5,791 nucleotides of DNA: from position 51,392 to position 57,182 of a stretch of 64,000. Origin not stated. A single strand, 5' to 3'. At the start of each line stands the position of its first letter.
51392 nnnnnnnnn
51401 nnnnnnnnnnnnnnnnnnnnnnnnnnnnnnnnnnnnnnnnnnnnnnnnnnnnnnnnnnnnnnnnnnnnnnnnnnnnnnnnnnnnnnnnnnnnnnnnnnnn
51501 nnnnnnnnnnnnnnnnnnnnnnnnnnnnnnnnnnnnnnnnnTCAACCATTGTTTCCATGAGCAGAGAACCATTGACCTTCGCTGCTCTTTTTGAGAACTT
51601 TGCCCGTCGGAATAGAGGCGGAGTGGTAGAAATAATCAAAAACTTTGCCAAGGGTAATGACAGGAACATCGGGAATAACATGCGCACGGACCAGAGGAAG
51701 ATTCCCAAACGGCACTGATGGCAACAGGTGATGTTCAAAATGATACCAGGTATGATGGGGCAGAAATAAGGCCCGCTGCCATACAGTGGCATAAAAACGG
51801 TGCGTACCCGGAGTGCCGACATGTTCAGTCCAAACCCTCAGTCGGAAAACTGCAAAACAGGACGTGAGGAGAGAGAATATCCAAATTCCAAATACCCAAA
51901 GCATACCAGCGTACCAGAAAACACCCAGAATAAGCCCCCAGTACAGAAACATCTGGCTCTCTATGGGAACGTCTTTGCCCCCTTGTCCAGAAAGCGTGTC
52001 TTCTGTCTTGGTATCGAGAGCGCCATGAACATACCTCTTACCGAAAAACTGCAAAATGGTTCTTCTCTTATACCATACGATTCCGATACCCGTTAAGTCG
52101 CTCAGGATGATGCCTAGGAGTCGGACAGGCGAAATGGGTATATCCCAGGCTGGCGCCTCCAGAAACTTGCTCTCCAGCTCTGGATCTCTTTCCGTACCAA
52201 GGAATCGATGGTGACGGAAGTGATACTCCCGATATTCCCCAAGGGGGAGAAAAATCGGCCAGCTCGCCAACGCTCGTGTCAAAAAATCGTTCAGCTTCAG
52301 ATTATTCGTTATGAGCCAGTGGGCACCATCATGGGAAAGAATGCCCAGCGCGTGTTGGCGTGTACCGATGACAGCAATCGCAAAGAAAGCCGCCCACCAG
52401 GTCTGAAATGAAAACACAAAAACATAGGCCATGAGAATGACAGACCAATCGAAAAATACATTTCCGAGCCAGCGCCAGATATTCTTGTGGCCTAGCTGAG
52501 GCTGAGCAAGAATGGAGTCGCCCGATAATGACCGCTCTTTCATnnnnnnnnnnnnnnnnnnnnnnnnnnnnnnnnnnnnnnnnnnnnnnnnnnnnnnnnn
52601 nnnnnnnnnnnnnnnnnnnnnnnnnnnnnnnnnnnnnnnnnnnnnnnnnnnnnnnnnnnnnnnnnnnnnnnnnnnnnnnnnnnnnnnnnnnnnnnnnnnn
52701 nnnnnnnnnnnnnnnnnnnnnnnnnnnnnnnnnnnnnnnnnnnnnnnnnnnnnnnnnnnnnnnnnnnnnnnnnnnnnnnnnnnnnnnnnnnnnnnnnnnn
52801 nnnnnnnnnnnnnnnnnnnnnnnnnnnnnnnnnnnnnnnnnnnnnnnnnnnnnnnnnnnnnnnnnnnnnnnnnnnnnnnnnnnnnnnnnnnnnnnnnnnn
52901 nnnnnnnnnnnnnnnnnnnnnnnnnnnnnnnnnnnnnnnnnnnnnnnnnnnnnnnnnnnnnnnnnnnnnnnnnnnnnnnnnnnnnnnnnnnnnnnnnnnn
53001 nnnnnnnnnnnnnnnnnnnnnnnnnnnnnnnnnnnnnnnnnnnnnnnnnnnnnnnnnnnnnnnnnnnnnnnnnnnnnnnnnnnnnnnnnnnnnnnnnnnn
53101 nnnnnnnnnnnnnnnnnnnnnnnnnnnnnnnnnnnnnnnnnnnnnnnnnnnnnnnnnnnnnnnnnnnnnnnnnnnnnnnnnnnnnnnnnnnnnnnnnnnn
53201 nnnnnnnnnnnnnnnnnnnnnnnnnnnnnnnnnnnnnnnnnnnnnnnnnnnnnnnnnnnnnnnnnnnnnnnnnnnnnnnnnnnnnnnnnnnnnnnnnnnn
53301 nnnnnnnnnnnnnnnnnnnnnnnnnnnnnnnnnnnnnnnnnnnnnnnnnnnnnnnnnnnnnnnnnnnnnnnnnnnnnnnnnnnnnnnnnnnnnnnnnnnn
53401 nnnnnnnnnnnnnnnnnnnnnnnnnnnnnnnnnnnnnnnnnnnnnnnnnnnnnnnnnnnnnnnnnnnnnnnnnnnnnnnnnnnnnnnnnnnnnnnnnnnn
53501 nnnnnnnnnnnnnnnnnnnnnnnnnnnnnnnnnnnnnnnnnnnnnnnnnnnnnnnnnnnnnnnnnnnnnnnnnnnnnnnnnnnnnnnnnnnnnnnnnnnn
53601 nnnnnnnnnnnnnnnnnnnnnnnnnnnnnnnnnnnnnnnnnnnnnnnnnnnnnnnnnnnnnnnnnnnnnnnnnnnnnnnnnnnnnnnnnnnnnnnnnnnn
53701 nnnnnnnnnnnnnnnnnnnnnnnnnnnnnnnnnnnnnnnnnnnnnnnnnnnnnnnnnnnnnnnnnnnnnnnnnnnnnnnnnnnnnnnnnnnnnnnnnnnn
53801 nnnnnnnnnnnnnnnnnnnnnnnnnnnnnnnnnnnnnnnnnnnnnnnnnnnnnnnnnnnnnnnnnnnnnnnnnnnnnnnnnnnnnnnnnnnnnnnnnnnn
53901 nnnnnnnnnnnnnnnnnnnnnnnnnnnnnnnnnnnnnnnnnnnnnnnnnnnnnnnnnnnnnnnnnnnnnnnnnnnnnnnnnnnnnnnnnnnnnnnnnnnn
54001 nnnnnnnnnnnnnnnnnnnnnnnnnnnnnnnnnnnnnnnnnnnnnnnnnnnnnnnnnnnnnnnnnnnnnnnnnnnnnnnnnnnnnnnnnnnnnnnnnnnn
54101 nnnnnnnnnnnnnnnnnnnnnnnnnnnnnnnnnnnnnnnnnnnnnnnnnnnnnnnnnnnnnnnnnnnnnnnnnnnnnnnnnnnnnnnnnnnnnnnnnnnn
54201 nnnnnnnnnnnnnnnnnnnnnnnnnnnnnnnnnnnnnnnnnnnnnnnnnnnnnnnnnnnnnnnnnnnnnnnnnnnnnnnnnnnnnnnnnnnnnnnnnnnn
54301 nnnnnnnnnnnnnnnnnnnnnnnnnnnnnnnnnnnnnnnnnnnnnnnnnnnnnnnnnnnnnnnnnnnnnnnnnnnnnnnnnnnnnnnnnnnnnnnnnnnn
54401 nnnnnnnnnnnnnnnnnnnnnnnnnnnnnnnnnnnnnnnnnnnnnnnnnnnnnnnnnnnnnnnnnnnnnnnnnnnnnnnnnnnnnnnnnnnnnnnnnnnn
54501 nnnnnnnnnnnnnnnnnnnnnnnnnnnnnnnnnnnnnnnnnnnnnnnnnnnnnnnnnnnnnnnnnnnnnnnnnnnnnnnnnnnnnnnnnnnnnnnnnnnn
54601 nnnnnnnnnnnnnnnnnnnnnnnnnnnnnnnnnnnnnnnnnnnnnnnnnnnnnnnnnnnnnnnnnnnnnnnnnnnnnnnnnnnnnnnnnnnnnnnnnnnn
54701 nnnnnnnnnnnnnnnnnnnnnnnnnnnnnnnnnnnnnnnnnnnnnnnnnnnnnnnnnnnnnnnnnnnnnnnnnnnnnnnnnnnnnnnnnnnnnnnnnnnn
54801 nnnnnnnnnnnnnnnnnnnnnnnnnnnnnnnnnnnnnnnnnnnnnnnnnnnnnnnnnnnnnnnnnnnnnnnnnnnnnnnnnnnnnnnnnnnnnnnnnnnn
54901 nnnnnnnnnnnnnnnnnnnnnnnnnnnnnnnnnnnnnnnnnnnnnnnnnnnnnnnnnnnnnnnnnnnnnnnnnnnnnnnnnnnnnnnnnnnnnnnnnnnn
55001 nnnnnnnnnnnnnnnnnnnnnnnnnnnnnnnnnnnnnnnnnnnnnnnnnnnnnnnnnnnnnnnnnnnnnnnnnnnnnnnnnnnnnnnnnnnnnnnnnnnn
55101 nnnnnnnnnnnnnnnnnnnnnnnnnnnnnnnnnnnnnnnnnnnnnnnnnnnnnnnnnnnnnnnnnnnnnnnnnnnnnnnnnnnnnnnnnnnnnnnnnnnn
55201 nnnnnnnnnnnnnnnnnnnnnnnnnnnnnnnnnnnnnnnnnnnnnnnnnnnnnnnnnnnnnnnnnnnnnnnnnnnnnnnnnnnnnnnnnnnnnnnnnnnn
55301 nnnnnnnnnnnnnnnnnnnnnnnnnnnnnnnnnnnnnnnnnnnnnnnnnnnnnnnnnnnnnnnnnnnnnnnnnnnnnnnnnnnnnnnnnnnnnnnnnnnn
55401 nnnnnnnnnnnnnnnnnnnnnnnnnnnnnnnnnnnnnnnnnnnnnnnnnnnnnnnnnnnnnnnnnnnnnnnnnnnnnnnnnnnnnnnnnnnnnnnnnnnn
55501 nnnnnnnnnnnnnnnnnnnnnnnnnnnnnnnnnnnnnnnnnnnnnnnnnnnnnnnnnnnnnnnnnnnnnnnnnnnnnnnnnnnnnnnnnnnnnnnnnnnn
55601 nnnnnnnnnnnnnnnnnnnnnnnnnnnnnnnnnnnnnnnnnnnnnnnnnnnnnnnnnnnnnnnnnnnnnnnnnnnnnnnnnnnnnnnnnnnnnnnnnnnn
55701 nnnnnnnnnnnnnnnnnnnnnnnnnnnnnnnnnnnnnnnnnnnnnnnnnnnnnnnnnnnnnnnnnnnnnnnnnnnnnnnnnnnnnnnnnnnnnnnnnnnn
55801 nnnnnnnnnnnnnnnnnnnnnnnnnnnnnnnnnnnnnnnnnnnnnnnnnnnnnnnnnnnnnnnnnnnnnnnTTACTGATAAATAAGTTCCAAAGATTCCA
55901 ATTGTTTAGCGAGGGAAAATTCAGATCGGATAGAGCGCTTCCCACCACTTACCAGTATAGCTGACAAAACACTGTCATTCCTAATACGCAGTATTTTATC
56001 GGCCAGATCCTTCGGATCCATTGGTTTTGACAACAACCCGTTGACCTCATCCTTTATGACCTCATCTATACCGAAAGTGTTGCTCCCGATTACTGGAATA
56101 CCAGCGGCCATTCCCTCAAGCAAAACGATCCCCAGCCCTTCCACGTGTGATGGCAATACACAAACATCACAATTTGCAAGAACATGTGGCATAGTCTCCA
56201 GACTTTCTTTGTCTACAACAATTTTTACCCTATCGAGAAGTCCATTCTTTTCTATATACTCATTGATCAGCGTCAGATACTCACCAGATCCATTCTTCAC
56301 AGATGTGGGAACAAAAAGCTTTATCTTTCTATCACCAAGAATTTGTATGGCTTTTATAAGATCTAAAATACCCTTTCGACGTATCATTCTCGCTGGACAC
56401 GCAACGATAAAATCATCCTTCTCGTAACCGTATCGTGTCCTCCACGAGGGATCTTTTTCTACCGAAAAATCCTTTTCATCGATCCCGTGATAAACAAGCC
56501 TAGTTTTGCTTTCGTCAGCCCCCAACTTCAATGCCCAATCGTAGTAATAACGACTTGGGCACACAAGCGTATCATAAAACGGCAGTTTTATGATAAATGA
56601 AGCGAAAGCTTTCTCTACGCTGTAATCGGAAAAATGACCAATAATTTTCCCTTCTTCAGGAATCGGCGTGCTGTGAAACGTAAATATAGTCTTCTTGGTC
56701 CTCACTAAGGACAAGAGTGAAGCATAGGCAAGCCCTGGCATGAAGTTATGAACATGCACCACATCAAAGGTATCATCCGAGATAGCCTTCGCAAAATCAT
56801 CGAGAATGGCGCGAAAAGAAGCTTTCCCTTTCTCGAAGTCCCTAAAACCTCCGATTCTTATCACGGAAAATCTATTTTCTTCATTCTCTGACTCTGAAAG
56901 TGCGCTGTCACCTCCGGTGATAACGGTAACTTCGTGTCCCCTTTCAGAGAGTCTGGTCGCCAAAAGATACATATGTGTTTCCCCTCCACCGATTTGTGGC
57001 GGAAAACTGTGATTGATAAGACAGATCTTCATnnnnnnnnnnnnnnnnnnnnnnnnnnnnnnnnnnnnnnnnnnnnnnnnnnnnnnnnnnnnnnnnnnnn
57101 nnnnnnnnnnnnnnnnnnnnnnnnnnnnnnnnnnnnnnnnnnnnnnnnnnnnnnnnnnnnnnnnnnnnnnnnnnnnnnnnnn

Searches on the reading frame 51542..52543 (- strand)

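Call 62: search_protein_families(library=pfam, proteins=[window:51542-52543:-], max_evalue=0.001)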
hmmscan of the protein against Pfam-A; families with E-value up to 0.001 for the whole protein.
window:51542-52543:- (333 aa): 1 family
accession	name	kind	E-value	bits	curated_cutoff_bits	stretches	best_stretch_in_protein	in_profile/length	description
PF00487.30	FA_desaturase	-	9.2e-27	94.8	29.7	1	48-293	2-242/253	Fatty acid desaturase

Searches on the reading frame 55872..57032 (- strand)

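Call 62: search_protein_families(library=pfam, proteins=[window:55872-57032:-], max_evalue=0.001)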
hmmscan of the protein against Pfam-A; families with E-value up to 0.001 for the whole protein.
window:55872-57032:- (386 aa): 7 families
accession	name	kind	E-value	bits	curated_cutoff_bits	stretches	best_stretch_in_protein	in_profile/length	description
PF00534.26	Glycos_transf_1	-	9.5e-31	107.1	26.4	1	197-357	5-162/172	Glycosyl transferases group 1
PF13439.12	Glyco_transf_4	-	3.7e-25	89.4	28.5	1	14-186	1-168/170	Glycosyltransferase Family 4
PF13692.12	Glyco_trans_1_4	-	1.1e-24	87.7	27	1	209-353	3-142/142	Glycosyl transferases group 1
PF13579.12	Glyco_trans_4_4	-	4.9e-15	56.6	29.7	1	15-181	1-156/158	Glycosyl transferase 4-like domain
PF20706.3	GT4-conflict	-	1.2e-09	38.1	26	1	215-335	205-329/385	Family 4 Glycosyltransferase in conflict systems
PF13477.12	Glyco_trans_4_2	-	3.3e-09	37.5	23.4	1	16-126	8-113/139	Glycosyl transferase 4-like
PF08323.17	Glyco_transf_5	-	0.00025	21.3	22.7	0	79-122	120-168/239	Starch synthase catalytic domain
